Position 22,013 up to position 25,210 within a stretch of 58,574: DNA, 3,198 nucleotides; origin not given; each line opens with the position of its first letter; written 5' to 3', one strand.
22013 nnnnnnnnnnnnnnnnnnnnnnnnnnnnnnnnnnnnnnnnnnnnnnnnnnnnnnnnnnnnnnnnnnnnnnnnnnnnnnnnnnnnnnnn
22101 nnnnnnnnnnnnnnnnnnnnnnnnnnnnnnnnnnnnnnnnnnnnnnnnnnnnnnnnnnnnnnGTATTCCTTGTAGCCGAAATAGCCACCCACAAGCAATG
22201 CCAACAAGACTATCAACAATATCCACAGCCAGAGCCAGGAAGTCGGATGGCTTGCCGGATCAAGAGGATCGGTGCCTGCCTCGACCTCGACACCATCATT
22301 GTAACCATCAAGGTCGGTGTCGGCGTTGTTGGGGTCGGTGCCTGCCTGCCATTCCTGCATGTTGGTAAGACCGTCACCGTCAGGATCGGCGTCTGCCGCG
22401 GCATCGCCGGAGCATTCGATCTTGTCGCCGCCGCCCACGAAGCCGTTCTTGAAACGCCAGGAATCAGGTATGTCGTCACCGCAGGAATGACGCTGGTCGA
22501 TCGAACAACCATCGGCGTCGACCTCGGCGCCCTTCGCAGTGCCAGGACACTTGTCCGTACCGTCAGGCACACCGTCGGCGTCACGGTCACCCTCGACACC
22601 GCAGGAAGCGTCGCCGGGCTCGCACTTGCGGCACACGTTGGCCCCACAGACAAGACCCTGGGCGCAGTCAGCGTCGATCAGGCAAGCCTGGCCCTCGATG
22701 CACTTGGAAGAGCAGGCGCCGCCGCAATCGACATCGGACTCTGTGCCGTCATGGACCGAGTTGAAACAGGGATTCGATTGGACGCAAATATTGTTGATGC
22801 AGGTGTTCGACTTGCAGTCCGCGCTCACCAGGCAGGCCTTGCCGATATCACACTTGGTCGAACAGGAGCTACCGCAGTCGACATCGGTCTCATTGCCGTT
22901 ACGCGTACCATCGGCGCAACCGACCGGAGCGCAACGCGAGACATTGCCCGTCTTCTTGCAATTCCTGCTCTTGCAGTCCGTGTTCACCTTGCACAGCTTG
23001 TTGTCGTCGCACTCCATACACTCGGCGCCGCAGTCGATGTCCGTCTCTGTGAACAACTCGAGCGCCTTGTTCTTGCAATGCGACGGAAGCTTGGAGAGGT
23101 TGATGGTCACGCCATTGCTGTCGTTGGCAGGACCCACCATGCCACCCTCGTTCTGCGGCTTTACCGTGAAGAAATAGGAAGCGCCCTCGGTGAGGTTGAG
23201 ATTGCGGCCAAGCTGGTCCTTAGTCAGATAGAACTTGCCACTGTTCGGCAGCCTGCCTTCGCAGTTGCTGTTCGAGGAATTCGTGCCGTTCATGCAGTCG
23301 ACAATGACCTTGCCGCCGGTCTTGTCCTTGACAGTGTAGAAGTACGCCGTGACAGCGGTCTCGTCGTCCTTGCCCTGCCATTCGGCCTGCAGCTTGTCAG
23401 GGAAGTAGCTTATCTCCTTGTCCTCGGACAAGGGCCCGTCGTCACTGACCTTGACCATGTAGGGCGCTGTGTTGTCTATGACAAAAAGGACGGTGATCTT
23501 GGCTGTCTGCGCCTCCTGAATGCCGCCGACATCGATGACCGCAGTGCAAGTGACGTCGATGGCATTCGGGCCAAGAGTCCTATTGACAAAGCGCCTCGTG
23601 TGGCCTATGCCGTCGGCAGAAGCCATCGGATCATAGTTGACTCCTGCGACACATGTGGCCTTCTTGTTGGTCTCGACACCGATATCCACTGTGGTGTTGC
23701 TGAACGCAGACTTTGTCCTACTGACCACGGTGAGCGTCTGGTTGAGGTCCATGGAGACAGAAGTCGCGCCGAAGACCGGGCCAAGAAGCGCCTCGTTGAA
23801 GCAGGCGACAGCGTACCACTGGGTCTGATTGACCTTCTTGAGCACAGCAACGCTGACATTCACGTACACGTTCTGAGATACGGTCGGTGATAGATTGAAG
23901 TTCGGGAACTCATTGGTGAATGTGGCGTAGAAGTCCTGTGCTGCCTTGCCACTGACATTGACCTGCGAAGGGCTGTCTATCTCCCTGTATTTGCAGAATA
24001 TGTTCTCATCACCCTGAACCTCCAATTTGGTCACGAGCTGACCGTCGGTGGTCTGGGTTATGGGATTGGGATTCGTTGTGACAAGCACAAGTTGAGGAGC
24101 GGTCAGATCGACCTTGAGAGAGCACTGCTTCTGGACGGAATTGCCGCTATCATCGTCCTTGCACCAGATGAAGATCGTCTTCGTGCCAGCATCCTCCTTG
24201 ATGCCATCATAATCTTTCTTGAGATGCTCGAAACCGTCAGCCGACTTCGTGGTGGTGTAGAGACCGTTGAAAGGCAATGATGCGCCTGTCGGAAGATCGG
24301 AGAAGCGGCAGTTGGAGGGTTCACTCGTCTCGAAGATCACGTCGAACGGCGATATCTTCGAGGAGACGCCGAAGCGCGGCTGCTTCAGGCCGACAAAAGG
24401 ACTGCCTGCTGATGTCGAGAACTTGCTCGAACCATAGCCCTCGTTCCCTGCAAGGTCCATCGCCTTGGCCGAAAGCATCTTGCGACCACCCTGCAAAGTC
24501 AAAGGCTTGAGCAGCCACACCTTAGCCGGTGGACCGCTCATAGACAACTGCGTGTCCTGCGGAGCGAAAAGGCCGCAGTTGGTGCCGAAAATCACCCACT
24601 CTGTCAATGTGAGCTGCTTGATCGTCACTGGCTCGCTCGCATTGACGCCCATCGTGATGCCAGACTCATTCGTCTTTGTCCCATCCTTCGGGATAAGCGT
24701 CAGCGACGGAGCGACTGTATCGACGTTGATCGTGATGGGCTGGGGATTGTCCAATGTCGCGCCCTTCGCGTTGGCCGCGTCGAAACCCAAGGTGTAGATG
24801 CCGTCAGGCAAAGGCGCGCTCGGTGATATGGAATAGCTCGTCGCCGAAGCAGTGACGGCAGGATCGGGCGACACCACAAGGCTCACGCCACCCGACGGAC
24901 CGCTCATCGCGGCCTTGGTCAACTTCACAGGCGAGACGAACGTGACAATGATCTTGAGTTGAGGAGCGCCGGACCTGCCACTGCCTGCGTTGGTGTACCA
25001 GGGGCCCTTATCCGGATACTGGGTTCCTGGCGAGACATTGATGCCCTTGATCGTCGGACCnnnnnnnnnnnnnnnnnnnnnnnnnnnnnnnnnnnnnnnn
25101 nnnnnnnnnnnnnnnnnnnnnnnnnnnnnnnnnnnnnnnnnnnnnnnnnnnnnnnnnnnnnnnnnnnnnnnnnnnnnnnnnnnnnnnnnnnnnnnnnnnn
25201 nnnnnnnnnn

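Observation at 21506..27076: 1856-aa Cys-rich single-pass surface giant with a TTG start and a long cytoplasmic tail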

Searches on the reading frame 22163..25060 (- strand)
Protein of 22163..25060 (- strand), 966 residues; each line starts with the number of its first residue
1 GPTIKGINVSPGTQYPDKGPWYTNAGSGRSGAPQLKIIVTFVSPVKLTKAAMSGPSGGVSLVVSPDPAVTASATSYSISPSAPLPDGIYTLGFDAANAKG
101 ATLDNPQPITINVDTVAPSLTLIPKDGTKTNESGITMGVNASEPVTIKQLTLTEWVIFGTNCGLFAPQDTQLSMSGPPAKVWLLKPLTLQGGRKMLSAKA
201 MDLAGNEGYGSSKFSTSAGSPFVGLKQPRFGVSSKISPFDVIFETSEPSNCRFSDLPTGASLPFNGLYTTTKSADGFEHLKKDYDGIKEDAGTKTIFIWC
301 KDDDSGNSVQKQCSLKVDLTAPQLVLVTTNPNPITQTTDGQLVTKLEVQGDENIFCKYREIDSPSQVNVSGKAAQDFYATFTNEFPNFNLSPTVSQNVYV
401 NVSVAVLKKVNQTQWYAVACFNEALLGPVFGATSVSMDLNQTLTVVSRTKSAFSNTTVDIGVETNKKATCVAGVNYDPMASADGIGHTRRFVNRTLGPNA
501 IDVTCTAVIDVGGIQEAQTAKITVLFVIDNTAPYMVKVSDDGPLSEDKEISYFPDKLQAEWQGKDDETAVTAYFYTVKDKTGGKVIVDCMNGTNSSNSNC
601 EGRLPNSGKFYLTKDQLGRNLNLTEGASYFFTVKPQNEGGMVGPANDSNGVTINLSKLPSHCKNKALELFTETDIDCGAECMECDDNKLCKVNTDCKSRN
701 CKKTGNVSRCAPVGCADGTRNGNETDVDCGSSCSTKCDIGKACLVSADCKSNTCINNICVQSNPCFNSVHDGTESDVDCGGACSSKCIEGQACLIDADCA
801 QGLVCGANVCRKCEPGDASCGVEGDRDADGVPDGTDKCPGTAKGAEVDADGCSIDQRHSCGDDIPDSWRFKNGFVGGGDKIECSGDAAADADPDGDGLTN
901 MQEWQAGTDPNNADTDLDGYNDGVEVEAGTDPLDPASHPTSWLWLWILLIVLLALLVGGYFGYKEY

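Call 27: search_solved_structures(query=window:22163-25060:-, max_evalue=0.1)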
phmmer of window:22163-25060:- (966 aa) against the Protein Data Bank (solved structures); distinct sequences matched with E-value up to 0.1: 0.

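Call 76: predict_structure(alignment_id=A5)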
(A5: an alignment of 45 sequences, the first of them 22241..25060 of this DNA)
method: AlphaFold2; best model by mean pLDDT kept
length: 940 residues; sequences in the alignment: 45
mean_pLDDT: 89.2   pTM: 0.71
mean pLDDT of the five models: 89.2, 88.9, 88.0, 87.5, 86.7
residues with pLDDT >= 90: 609; 70-90: 280; 50-70: 44; < 50: 7
segments of 3 or more residues with pLDDT < 50: 594-597
pLDDT, mean of each block of 10 residues (from residue 1): 83 89 82 88 90 92 73 84 93 91 85 95 94 90 96 85 83 89 88 94 95 90 91 91 92 76 85 90 90 89 89 93 95 89 94 96 92 93 92 93 76 90 95 93 92 92 94 91 87 93 93 86 94 95 93 93 92 93 92 56 68 89 96 93 95 95 90 91 93 89 93 88 86 91 89 89 86 91 91 90 87 68 64 78 81 92 94 85 93 96 96 96 96 94
secondary structure, 60 per line:
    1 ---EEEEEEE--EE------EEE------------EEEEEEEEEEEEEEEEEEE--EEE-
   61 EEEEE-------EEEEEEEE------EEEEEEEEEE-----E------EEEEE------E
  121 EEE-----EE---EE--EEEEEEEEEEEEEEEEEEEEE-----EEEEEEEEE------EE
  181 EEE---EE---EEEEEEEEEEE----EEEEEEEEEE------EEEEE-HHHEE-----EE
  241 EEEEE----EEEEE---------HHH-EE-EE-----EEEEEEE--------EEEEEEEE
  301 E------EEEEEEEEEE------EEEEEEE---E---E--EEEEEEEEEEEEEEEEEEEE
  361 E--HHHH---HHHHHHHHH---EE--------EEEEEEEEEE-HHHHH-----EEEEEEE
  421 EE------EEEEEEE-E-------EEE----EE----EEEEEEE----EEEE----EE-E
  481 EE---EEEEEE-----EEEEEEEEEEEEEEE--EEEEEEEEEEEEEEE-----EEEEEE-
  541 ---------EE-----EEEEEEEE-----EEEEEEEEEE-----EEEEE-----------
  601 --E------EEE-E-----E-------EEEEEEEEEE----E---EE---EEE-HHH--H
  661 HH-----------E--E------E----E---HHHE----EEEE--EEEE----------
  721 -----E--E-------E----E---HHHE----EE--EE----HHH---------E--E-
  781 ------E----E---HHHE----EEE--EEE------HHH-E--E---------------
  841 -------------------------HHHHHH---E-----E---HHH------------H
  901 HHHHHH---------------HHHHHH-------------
elements in order (helices of 4 or more, strands of 3 or more residues): E4-10 E21-23 E36-54 E57-59 E61-65 E73-80 E87-96 E109-113 E120-123 E138-158 E164-172 E179-183 E192-202 E207-216 E223-227 E239-245 E250-254 E278-284 E293-301 E308-317 E324-330 E341-361 H364-367 H371-379 E393-402 H404-408 E414-422 E429-435 E445-447 E458-464 E469-472 E480-482 E486-491 E497-511 E514-528 E534-539 E557-564 E570-579 E585-589 E610-612 E628-637 E651-653 E701-704 E707-710 E804-806 E809-811 H866-871 H900-906 H922-927

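Call 78: fold_search(model_id=the predicted structure, library=pdb)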
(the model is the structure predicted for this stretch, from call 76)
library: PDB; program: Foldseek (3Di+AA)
matches with E <= 10: 1928; with E <= 0.001: 368
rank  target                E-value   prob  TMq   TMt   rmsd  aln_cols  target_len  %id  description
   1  9flp_A                1.1e-15  1.00  0.11  0.12  58.5       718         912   14  CryoEM structure of the neck (1403-2314) in the grappling hook protein A (GhpA) in the bacterium Aureispira sp. CCB-QB (released 2024-10-16)
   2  9fly_A                3.9e-14  1.00  0.11  0.12  47.0       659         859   11  CryoEM structure of the base (4151-5009) in the grappling hook protein A (GhpA) in the bacterium Aureispira sp. CCB-QB (released 2024-10-16)
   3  8wa2_C                7.3e-14  1.00  0.17  0.11  35.0       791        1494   12  cryo-EM structure of native mastigonemes isolated from Chlamydomonas reinhardtii at 3.0 angstrom resolution (released 2024-04-10)
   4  8avb_B                1.3e-13  1.00  0.11  0.16  33.4       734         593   13  Cryo-EM structure for mouse leptin in complex with the mouse LEP-R ectodomain (1:2 mLEP:mLEPR model). (released 2023-04-05)
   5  8k3j_A                1.8e-13  1.00  0.13  0.19  29.1       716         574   11  Structure of human CNTN2 immunoglobulin domains 1-6 homo-dimer (released 2024-07-17)
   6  9ba4_A                3.6e-13  1.00  0.15  0.14  30.9       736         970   10  Full-length cross-linked Contactin 2 (CNTN2) (released 2024-07-17)
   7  8wa2_D                4.7e-13  1.00  0.13  0.09  36.2       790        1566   12  cryo-EM structure of native mastigonemes isolated from Chlamydomonas reinhardtii at 3.0 angstrom resolution (released 2024-04-10)
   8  3cu7_B                9.8e-13  1.00  0.13  0.10  31.4       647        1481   10  Human Complement Component 5 (released 2008-06-10)
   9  3cu7_A                1.1e-12  1.00  0.13  0.09  31.4       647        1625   10  Human Complement Component 5 (released 2008-06-10)
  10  4pbx                  1.4e-12  1.00  0.09  0.13  41.1       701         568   10  Crystal structure of the six N-terminal domains of human receptor protein tyrosine phosphatase sigma (released 2014-11-12)
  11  4a5w_A                1.6e-12  1.00  0.15  0.11  36.1       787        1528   10  Crystal structure of C5b6 (released 2012-03-14)
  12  4yh7_A                1.6e-12  1.00  0.09  0.13  36.4       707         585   12  Crystal structure of PTPdelta ectodomain in complex with IL1RAPL1 (released 2015-05-06)
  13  7som_D                1.9e-12  1.00  0.12  0.08  46.0       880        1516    9  Ciliary C2 central pair apparatus isolated from Chlamydomonas reinhardtii (released 2022-04-13)
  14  5iry_A                2.2e-12  1.00  0.09  0.14  40.7       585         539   10  Crystal structure of human Desmocollin-1 ectodomain (released 2016-06-22)
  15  7sqc_2B               2.7e-12  1.00  0.11  0.14  49.1       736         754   11  Ciliary C1 central pair apparatus isolated from Chlamydomonas reinhardtii (released 2022-04-13)
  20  7ptp_A                4.3e-12  1.00  0.14  0.17  30.0       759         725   11  In-situ structure of pentameric S-layer protein (released 2021-12-15)
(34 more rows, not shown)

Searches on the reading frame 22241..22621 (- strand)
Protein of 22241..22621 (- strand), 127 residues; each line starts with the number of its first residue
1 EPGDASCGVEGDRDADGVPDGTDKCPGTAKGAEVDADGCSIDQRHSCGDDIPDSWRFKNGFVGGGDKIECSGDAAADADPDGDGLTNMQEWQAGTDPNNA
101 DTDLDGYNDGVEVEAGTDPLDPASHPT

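Call 92: search_protein_families(library=pfam, proteins=[window:22241-22621:-], max_evalue=1)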
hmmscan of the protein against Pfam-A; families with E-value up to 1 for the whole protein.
window:22241-22621:- (127 aa): 2 families
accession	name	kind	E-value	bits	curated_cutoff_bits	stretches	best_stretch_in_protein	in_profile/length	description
PF18884.5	TSP3_bac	-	8.9e-14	51.5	25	2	101-122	1-22/22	Bacterial TSP3 repeat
PF02412.23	TSP_3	-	0.00024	21.2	25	1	3-30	9-33/36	Thrombospondin type 3 repeat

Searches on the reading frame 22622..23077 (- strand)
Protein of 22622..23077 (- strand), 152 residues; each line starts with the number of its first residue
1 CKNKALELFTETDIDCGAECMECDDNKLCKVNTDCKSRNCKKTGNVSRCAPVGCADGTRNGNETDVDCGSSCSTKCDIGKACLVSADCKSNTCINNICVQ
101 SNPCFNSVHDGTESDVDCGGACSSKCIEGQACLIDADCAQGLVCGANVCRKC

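Call 91: search_solved_structures(query=window:22622-23077:-, max_evalue=10, show_alignments=2)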
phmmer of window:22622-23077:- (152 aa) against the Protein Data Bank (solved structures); distinct sequences matched with E-value up to 10: 18.
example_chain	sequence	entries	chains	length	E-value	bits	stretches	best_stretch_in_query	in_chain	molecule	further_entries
3snv_A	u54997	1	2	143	8.9e-05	25.9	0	38-67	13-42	Symfoil-4T/Permutation #1 synthetic protein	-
3o4b_A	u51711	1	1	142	0.00051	23.4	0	41-67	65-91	de novo designed beta-trefoil architecture with symmetric primary structure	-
4ow4_A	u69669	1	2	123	0.0035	20.7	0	41-70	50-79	Beta-terfoil designed by folding nucleus symmetric expansion (""Phifoil"")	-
4d8h_A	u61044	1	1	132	0.0041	20.5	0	41-66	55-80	de novo protein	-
3p6j_A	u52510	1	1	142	0.011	19.1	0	41-67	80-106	de novo designed beta-trefoil architecture with symmetric primary structure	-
6tjg_A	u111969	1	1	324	0.012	19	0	20-59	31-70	Cake8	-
3o4c_A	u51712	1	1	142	0.018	18.3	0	41-66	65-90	de novo designed beta-trefoil architecture with symmetric primary structure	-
3q7w_A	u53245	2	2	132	0.033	17.5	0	41-66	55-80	de novo designed beta-trefoil architecture with symmetric primary structure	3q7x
4qkr_A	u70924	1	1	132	0.034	17.5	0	41-66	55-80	DE NOVO PROTEIN 6XTYR/PV2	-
3p6i_A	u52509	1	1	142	0.045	17.1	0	41-67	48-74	de novo designed beta-trefoil architecture with symmetric primary structure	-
3o4d_A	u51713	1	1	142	0.05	16.9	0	41-66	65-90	de novo designed beta-trefoil architecture with symmetric primary structure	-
3o49_A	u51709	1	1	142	0.056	16.8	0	41-65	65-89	de novo designed beta-trefoil architecture with symmetric primary structure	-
3o4a_A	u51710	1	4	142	0.057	16.8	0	41-65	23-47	de novo designed beta-trefoil architecture with symmetric primary structure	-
6tjf_A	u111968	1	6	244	0.11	15.8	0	21-59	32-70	Cake6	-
6tje_A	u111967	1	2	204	0.41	14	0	20-59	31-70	Cake5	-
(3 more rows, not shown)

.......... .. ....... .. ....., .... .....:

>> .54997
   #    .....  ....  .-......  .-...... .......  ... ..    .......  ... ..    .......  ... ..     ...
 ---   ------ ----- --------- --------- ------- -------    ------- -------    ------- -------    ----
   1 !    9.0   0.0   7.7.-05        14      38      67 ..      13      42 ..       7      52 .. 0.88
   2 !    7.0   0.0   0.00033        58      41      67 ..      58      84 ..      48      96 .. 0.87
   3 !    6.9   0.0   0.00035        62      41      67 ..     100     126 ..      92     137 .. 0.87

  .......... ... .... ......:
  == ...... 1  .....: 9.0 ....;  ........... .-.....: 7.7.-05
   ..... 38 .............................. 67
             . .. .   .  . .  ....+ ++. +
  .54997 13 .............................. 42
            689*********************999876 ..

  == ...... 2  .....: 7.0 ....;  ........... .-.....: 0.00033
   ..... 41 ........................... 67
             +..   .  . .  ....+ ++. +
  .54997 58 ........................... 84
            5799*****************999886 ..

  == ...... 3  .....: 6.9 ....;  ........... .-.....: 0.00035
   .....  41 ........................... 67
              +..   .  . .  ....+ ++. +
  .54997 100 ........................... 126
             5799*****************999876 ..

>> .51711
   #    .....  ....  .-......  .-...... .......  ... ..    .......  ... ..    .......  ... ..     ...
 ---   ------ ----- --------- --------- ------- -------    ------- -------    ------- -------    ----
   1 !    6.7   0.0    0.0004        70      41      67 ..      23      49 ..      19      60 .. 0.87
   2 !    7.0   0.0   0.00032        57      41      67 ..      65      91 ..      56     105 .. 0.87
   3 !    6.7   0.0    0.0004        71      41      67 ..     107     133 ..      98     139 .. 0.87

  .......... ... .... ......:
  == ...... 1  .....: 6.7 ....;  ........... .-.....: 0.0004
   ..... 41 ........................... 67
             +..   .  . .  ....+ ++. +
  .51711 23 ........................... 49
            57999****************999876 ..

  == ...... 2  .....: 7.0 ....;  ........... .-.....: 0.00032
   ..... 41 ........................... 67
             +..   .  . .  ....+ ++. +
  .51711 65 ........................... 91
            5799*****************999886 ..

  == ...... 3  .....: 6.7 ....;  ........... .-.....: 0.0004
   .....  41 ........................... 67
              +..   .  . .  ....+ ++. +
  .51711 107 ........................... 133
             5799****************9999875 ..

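Call 92: search_protein_families(library=pfam, proteins=[window:22622-23077:-], max_evalue=1)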
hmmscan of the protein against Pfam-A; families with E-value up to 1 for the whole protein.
window:22622-23077:- (152 aa): 0 families

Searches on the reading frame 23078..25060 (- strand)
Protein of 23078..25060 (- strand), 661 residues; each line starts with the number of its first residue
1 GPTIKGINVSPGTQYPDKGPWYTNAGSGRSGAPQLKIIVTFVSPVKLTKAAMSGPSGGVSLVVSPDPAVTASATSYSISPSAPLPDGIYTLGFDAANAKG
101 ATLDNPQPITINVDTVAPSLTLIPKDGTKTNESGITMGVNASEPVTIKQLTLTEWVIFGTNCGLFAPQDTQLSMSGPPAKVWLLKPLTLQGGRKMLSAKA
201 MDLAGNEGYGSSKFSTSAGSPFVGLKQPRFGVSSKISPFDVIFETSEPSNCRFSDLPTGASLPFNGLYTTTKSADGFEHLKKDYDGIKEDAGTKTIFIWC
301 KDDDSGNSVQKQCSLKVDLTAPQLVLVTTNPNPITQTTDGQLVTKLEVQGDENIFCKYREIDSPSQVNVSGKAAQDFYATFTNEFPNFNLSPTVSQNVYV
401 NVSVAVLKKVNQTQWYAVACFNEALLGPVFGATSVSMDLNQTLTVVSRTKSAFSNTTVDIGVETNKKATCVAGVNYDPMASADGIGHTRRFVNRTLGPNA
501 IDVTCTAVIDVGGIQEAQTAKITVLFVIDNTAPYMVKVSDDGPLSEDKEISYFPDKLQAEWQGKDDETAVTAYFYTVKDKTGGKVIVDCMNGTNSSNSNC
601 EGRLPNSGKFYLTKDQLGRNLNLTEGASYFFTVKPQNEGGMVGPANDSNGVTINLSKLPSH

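Call 92: search_protein_families(library=pfam, proteins=[window:23078-25060:-], max_evalue=1)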
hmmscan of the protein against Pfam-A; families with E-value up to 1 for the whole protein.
window:23078-25060:- (661 aa): 3 families
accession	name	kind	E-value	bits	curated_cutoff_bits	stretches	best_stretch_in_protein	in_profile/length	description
PF19077.6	Big_13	-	0.00097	20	27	1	68-115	56-102/102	Bacterial Ig-like domain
PF13750.12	Big_3_3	-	0.0012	19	27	0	84-135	12-62/157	Bacterial Ig-like domain (group 3)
PF10920.14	DUF2705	-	0.24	11.1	22.4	1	397-436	153-192/225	Protein of unknown function (DUF2705)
